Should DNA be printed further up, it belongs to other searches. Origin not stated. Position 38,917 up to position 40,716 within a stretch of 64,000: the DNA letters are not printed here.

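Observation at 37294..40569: selD is translationally coupled to an LprG/LppX-like lipoprotein and an MFS pump, an lprG-p55-like pair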

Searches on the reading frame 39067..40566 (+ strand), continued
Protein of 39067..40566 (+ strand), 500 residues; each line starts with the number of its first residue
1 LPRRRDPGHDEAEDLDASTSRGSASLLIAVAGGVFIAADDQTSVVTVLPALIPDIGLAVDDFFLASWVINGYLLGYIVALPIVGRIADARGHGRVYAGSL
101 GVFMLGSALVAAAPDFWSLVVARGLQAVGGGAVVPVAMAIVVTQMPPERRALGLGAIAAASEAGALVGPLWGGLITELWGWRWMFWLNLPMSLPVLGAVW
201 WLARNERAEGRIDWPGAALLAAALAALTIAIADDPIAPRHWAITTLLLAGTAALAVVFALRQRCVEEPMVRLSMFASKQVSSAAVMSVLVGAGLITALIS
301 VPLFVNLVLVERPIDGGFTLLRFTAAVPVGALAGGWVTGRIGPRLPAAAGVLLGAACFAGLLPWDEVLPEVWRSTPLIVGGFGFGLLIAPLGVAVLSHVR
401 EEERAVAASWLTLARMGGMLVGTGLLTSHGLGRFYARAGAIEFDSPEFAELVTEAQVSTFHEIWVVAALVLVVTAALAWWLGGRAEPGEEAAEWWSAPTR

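Call 71: find_encoding_contigs(protein=P0070, flank=6000, max_places=2)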
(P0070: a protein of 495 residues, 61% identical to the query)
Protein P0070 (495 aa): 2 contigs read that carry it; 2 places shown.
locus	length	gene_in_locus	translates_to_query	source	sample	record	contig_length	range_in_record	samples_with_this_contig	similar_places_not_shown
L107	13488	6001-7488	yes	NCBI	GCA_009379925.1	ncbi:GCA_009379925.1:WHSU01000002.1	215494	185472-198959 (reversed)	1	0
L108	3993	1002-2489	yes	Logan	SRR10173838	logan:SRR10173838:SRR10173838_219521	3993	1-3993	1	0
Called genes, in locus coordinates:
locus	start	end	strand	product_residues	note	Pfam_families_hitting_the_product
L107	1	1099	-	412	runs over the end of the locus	PF01960:ArgJ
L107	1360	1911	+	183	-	PF13302:Acetyltransf_3, PF13420:Acetyltransf_4, PF00583:Acetyltransf_1, PF13673:Acetyltransf_10, PF13508:Acetyltransf_7, PF08445:FR47 (weak)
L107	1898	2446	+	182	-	PF13302:Acetyltransf_3, PF13420:Acetyltransf_4, PF00583:Acetyltransf_1, PF13673:Acetyltransf_10, PF13508:Acetyltransf_7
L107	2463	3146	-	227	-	PF13473:Cupredoxin_1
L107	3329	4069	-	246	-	PF00730:HhH-GPD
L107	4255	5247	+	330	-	PF00586:AIRS, PF02769:AIRS_C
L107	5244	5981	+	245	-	PF07161:LppX_LprAFG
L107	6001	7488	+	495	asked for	PF07690:MFS_1, PF00083:Sugar_tr (weak)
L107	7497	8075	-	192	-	-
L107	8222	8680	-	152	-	-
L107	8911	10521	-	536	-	PF00118:Cpn60_TCP1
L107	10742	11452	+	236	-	PF12697:Abhydrolase_6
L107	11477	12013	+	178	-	PF05163:DinB (weak), PF12867:DinB_2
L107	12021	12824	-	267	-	PF13489:Methyltransf_23, PF00398:RrnaAD (weak), PF08241:Methyltransf_11, PF08242:Methyltransf_12, PF13649:Methyltransf_25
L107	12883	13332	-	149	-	PF10604:Polyketide_cyc2, PF03364:Polyketide_cyc (faint), PF08327:AHSA1 (weak)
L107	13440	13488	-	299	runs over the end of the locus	PF08668:HDOD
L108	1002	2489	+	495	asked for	PF07690:MFS_1, PF00083:Sugar_tr (weak)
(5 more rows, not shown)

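Call 72: find_encoding_contigs(protein=P0073, flank=6000, max_places=3)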
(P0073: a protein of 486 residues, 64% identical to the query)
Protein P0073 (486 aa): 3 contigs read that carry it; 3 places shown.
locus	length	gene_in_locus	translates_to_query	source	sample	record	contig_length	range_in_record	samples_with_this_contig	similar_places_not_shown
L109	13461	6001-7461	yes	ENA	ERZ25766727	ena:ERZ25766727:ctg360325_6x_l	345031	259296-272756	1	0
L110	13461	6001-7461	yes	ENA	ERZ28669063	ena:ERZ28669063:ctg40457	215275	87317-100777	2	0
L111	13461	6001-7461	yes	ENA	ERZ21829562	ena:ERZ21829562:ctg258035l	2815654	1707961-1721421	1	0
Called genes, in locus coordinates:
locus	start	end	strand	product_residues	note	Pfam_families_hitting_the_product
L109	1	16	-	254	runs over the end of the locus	PF00696:AA_kinase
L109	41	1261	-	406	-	PF01960:ArgJ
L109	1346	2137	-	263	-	PF00106:adh_short, PF08659:KR, PF13561:adh_short_C2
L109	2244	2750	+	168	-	PF13302:Acetyltransf_3, PF13420:Acetyltransf_4, PF13523:Acetyltransf_8 (weak), PF00583:Acetyltransf_1, PF13673:Acetyltransf_10, PF13508:Acetyltransf_7, PF08445:FR47 (weak)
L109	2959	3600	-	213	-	PF00730:HhH-GPD, PF00633:HHH (faint)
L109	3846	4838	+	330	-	PF00586:AIRS, PF02769:AIRS_C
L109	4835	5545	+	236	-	PF07161:LppX_LprAFG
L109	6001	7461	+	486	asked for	PF06609:TRI12 (weak), PF07690:MFS_1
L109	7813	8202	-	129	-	PF00462:Glutaredoxin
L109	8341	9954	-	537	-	PF00118:Cpn60_TCP1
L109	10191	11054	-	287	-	PF08668:HDOD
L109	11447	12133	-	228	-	PF01058:Oxidored_q6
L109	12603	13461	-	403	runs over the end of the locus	PF00266:Aminotran_5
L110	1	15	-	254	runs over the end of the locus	PF00696:AA_kinase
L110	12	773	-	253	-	PF01960:ArgJ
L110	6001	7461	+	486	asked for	PF06609:TRI12 (weak), PF07690:MFS_1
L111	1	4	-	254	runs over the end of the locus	PF00696:AA_kinase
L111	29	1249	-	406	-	PF01960:ArgJ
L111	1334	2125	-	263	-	PF00106:adh_short, PF08659:KR, PF13561:adh_short_C2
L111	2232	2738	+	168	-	PF13302:Acetyltransf_3, PF13420:Acetyltransf_4, PF13523:Acetyltransf_8 (weak), PF00583:Acetyltransf_1, PF13673:Acetyltransf_10, PF13508:Acetyltransf_7, PF08445:FR47 (weak)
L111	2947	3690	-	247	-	-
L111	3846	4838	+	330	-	PF00586:AIRS, PF02769:AIRS_C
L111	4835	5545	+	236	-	PF07161:LppX_LprAFG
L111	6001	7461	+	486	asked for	PF06609:TRI12 (weak), PF07690:MFS_1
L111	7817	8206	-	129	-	PF00462:Glutaredoxin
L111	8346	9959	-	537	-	PF00118:Cpn60_TCP1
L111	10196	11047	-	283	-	PF08668:HDOD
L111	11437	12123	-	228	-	PF01058:Oxidored_q6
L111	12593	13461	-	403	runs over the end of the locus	PF00266:Aminotran_5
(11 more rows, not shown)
